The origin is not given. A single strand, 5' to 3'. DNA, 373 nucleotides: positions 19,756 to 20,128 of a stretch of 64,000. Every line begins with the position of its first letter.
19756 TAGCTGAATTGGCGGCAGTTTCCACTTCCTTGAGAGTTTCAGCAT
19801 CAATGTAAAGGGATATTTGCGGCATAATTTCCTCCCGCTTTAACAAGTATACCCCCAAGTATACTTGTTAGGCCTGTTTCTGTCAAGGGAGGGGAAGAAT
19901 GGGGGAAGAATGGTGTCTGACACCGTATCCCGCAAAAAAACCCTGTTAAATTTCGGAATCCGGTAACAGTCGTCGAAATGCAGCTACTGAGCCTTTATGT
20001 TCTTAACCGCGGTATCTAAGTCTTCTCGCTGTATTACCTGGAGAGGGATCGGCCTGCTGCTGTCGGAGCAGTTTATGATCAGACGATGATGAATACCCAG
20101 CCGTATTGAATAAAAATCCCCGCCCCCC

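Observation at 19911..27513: Family of ~55-nt double-hairpin elements: three same-orientation copies roughly 3.5-4 kb apart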

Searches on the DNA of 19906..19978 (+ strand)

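Call 53: build_rna_model(alignment_id=A3, structure=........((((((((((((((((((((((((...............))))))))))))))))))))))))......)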
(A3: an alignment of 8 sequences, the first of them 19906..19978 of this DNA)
Model R1 built from alignment A3 (8 sequences, 77 columns); structure: as given.
model positions 73; base pairs 24; branch points 0; effective number of sequences 2.5; information 0.773 bits per position. Calibrated on 0.2 Mb of random sequence (short: E-values are rough).
structure used (alignment columns):
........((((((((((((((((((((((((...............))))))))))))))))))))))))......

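Call 54: search_with_rna_model(model_id=R1, source=window, filters=off, max_evalue=10)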
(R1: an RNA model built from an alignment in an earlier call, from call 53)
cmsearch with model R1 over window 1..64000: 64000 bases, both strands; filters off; matches with E-value up to 10: 24.
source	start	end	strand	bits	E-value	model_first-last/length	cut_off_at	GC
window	23439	23511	+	91.3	9.8e-22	1-73/73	no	0.47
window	19906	19978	+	86.3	2.1e-20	1-73/73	no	0.44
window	27445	27517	+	84.9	4.8e-20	1-73/73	no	0.47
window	23441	23513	-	51.4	3.6e-11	1-73/73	no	0.47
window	27447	27519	-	51.2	3.8e-11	1-73/73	no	0.47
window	19908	19980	-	29.5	2.1e-05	1-73/73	no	0.45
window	33740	33787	+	14.7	0.18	1-73/73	no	0.42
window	44849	44877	-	12.4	0.7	24-52/73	no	0.28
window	44907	44972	+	11.9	0.99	1-73/73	no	0.32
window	7537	7581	+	11.8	1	1-73/73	no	0.51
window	33744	33787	-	11.5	1.3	1-73/73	no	0.43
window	1965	2002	+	10.7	2.1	1-73/73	no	0.61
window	43775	43823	+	10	3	1-73/73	no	0.43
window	46738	46783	-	9.3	4.6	1-73/73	no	0.5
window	6752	6774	+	9.3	4.7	27-49/73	no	0.35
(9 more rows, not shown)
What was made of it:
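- On REP/REPIN (RAYT-associated): There are 3 copies in 64 kb, all within 8 kb (call 54).
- Checked: The next hit scores 14.7 bits (call 54).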

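Call 55: search_with_rna_model(model_id=R1, sources=[L001, L002, L007, L010, L012, L014, L015, L016, L017, L018, L019], filters=off, max_evalue=10)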
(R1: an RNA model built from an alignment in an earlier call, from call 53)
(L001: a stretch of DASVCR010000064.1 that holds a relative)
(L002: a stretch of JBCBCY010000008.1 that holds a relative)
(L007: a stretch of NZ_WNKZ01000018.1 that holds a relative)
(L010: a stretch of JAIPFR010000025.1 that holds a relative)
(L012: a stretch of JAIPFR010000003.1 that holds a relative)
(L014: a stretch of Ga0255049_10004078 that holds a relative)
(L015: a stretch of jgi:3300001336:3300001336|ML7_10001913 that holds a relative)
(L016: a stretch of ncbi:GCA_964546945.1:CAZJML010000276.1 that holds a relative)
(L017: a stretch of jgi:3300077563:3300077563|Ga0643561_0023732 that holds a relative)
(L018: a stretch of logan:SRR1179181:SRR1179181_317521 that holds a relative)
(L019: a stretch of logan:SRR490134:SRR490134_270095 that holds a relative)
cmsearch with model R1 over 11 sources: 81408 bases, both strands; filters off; matches with E-value up to 10: 44.
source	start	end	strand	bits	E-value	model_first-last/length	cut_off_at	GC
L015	4339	4411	+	87.9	1e-20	1-73/73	no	0.47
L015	9119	9191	-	84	1.1e-19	1-73/73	no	0.48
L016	2142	2214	-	84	1.1e-19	1-73/73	no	0.48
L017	2277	2349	-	84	1.1e-19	1-73/73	no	0.48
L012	6133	6205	-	79.6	1.6e-18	1-73/73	no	0.48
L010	5332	5404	+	79.1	2.1e-18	1-73/73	no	0.48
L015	5953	6025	+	77.7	5.1e-18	1-73/73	no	0.44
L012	6131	6203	+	48.9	2e-10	1-73/73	no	0.45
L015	9117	9189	+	44.4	3.1e-09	1-73/73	no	0.49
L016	2140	2212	+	44.4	3.1e-09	1-73/73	no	0.49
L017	2275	2347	+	44.4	3.1e-09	1-73/73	no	0.49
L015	4341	4413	-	37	2.8e-07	1-73/73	no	0.48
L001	3104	3156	-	32.1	5.5e-06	1-73/73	no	0.49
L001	3102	3154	+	30.3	1.6e-05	1-73/73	no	0.47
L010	5334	5421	-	30.3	1.7e-05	1-73/73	no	0.48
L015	5955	6027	-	27.8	7.5e-05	1-73/73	no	0.44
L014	42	99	+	19.5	0.012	1-73/73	no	0.66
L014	38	107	-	18.8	0.018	1-73/73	no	0.59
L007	6652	6732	+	17.4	0.043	1-73/73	no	0.6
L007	6561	6614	+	16.5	0.073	1-73/73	no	0.52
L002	3381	3419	-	14.7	0.22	1-73/73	no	0.56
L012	531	576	-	13.6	0.45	1-73/73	no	0.54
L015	17209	17274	+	11.9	1.3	1-73/73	no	0.32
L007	605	672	-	11.3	1.8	1-73/73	no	0.74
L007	1515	1560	+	10.9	2.3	1-73/73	no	0.76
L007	6563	6616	-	10.8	2.4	1-73/73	no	0.52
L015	10823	10877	+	10.7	2.6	1-73/73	no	0.58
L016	3846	3900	+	10.7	2.6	1-73/73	no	0.58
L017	3981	4035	+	10.7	2.6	1-73/73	no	0.58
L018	1046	1100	+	10.7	2.6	1-73/73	no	0.58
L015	12359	12387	+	9.9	4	1-73/73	no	0.41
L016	5382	5410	+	9.9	4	1-73/73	no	0.41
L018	2582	2610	+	9.9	4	1-73/73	no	0.41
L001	504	554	-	9.9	4.1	1-73/73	no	0.49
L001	575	608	-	9.8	4.5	1-73/73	no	0.71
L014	3358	3400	-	9.6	4.9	1-73/73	no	0.63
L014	276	322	-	9.4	5.7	1-73/73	no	0.45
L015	17154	17176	-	9.3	5.9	27-49/73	no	0.22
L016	10170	10192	-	9.3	5.9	27-49/73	no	0.22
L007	4414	4450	+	9.3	6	1-73/73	no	0.7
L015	19040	19085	-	9.2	6.2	1-73/73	no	0.52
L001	502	552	+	9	7.2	1-73/73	no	0.49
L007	2116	2140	-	8.9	7.7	1-73/73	no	0.68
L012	5991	6044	-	8.7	8.8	1-73/73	no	0.28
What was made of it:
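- One orthologous copy is inverted (call 55).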

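Call 65: search_with_rna_model(model_id=R1, sources=[L020], filters=off, max_evalue=1)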
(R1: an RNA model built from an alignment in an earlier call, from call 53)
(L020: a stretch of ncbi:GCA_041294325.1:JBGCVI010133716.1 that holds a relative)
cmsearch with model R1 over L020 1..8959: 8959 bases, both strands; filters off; matches with E-value up to 1: 2.
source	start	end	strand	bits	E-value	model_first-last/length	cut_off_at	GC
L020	4543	4585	-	12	0.12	1-73/73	no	0.51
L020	7095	7140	+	9.5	0.57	1-73/73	no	0.3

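Call 69: search_with_rna_model(model_id=R1, sources=[L021], filters=off, max_evalue=1, show_alignments=3)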
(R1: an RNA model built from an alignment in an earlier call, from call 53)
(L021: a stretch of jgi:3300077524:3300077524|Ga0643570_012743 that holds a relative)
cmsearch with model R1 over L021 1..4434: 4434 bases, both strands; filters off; matches with E-value up to 1: 4.
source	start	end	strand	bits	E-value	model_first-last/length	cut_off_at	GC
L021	635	707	-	76.6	5.3e-19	1-73/73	no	0.41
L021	2249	2321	-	69.7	3.4e-17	1-73/73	no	0.45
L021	633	705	+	34.6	6.6e-08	1-73/73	no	0.41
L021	2247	2319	+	22.2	0.00013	1-73/73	no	0.45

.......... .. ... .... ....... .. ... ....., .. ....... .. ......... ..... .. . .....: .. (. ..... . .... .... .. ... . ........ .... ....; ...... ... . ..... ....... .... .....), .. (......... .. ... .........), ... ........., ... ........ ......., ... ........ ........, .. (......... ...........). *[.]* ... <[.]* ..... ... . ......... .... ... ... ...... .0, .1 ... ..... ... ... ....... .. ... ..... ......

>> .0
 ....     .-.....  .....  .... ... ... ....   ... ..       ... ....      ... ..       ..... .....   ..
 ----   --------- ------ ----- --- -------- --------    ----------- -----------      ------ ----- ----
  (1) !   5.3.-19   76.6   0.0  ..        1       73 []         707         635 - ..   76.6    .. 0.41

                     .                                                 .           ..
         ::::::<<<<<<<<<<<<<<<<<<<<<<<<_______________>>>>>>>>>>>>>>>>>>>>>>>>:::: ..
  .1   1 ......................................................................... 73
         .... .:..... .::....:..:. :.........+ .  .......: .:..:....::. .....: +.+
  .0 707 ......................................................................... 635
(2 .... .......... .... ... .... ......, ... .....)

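Call 73: search_with_rna_model(model_id=R1, sources=[L022, L023, L024, L025, L026, L027, L028], filters=off, max_evalue=0.1)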
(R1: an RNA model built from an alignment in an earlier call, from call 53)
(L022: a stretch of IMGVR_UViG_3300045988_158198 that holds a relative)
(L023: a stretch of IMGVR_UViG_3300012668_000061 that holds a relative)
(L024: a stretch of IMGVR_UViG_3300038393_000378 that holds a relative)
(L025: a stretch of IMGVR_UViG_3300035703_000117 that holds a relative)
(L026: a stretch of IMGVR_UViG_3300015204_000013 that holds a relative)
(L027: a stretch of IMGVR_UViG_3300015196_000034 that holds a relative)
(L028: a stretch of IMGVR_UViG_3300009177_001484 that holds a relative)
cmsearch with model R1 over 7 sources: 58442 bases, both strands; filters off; matches with E-value up to 0.1: 0.
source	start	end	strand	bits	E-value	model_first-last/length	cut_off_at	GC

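Call 77: search_with_rna_model(model_id=R1, sources=[L029, L030, L031, L032, L033], filters=off, max_evalue=1)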
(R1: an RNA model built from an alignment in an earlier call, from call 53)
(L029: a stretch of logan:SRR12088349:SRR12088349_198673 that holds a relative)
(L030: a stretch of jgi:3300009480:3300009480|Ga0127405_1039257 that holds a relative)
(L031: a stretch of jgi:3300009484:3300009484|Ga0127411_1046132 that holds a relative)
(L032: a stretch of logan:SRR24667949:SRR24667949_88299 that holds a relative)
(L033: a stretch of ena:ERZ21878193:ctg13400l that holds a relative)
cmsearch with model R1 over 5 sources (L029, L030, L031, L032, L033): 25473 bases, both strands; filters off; matches with E-value up to 1: 7.
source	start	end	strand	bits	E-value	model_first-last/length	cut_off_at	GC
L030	27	100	-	82.3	9.5e-20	1-73/73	no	0.45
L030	25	98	+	48.7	7.4e-11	1-73/73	no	0.45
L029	13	50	-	15.3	0.048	1-73/73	no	0.47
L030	113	150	-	14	0.11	1-73/73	no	0.45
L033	1059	1090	-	12.7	0.23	1-73/73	no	0.47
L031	1037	1089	+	11.7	0.44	1-73/73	no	0.43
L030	111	148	+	10.3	1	1-73/73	no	0.5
